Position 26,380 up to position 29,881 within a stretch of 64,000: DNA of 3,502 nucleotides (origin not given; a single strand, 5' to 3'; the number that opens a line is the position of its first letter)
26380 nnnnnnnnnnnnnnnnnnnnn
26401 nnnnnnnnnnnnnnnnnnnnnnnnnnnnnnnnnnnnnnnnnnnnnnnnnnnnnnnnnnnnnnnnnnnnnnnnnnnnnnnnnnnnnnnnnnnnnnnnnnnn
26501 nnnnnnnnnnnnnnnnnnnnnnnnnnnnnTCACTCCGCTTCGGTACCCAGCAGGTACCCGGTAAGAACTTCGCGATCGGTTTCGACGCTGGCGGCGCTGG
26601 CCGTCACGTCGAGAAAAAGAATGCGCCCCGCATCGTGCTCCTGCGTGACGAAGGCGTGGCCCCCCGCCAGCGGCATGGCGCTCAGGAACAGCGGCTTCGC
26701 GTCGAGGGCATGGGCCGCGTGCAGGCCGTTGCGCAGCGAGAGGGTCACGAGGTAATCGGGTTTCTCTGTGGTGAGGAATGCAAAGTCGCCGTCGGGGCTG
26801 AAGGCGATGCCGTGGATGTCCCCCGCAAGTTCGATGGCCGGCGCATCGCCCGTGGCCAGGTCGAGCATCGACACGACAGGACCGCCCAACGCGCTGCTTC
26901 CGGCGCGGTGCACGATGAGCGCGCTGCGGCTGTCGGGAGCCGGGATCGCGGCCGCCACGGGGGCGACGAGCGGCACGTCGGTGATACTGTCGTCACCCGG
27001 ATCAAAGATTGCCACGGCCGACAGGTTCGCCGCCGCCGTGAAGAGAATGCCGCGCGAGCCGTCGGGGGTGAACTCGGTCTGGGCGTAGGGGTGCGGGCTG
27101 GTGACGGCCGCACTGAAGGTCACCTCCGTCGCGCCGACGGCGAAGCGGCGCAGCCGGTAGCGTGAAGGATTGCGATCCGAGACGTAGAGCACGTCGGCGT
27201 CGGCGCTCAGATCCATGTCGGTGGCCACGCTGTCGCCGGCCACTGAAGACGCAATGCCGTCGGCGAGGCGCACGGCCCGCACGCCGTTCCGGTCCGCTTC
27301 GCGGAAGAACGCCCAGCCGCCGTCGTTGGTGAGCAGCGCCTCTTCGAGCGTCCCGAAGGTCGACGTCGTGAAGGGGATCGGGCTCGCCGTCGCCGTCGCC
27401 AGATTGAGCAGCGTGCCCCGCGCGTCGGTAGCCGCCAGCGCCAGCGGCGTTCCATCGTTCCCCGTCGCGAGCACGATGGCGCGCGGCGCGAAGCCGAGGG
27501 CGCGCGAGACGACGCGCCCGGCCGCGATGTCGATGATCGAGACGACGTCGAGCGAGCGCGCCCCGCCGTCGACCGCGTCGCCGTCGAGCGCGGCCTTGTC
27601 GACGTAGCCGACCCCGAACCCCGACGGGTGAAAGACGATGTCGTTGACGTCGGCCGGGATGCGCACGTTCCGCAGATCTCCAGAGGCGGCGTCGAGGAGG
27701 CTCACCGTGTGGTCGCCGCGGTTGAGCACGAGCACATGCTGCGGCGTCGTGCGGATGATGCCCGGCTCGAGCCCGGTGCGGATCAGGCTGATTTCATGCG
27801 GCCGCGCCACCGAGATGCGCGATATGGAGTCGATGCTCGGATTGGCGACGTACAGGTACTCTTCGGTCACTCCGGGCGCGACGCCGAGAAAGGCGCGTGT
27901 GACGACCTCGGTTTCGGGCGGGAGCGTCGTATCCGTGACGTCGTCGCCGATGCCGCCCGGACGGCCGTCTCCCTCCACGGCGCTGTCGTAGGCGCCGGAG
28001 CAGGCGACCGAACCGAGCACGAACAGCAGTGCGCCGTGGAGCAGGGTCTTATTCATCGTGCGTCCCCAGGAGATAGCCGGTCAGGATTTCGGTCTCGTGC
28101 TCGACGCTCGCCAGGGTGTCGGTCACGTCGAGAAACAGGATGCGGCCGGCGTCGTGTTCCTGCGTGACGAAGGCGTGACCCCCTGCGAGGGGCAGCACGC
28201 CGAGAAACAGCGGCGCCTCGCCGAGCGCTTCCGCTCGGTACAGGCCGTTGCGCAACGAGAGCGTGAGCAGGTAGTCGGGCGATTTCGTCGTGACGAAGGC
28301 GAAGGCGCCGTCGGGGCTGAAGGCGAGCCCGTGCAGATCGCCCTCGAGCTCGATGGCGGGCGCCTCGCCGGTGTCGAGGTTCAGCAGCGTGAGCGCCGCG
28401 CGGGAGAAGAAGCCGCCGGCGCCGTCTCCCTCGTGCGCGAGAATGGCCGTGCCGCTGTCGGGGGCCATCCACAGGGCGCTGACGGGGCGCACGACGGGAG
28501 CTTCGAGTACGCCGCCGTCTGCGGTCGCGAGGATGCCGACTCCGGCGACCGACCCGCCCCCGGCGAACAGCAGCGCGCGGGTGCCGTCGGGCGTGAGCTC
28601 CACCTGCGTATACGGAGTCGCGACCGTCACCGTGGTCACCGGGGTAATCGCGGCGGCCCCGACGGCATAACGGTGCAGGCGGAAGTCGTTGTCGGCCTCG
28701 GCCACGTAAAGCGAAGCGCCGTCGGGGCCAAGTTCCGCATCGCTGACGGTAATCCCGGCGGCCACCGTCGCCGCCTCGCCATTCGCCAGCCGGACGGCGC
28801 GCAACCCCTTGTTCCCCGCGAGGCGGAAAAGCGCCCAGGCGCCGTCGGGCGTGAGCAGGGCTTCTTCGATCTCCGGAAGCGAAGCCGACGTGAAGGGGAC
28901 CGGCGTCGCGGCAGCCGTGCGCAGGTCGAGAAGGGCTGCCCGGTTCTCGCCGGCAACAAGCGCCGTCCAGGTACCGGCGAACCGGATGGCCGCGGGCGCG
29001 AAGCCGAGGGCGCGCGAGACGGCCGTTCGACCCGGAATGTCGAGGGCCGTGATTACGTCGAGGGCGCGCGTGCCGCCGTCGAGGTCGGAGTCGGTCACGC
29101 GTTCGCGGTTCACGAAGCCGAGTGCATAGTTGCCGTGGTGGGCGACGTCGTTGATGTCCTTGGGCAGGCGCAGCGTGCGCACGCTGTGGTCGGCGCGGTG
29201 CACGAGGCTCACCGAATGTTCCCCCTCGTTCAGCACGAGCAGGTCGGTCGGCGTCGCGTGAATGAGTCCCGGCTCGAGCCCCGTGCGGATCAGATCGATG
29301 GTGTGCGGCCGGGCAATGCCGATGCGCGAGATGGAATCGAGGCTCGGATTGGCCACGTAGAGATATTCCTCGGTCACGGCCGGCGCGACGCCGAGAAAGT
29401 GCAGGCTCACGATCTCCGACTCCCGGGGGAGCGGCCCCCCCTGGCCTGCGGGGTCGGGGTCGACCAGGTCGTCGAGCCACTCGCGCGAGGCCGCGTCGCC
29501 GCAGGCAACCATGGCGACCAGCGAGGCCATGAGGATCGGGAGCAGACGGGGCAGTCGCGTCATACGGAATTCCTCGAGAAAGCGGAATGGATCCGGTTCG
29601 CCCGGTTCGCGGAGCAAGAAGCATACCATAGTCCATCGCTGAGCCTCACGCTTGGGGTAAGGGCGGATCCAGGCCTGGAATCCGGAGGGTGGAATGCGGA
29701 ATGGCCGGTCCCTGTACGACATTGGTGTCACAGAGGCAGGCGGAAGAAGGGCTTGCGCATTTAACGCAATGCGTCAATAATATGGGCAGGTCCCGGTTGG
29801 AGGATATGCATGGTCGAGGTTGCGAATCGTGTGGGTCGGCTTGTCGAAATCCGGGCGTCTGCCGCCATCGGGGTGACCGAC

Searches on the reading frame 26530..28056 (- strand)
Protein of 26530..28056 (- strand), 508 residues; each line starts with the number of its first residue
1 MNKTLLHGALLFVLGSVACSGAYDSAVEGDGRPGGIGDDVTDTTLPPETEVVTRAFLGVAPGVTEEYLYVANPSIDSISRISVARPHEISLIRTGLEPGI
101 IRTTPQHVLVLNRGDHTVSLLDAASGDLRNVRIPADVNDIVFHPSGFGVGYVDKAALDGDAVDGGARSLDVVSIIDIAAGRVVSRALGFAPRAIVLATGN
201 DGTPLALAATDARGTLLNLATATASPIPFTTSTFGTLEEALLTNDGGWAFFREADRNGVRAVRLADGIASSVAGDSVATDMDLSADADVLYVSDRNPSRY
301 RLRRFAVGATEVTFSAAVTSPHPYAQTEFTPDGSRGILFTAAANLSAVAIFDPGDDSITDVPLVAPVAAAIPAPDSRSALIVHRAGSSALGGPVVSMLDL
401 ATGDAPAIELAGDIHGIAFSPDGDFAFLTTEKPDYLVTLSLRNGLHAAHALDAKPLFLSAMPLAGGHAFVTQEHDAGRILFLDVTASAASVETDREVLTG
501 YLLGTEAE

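Call 28: search_protein_families(library=pfam, proteins=[window:26530-28056:-], max_evalue=0.001)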
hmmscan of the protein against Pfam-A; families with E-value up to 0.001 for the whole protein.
window:26530-28056:- (508 aa): 0 families

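Call 87: search_protein_families(library=ncbifam, proteins=[window:26530-28056:-], max_evalue=0.01)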
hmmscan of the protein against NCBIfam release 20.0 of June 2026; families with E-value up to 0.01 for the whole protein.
window:26530-28056:- (508 aa): 1 family
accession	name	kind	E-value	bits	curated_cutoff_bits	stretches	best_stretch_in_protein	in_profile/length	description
NF052340.1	hydrazine_beta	equivalog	0.00029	20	560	0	332-435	127-233/372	hydrazine synthase subunit beta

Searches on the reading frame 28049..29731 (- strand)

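Call 28: search_protein_families(library=pfam, proteins=[window:28049-29731:-], max_evalue=0.001)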
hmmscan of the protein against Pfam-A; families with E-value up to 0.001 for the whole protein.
window:28049-29731:- (560 aa): 1 family
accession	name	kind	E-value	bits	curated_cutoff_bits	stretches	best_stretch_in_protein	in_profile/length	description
PF10647.15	Gmad1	-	2e-05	25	20.5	1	267-408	3-148/251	Lipoprotein LpqB beta-propeller domain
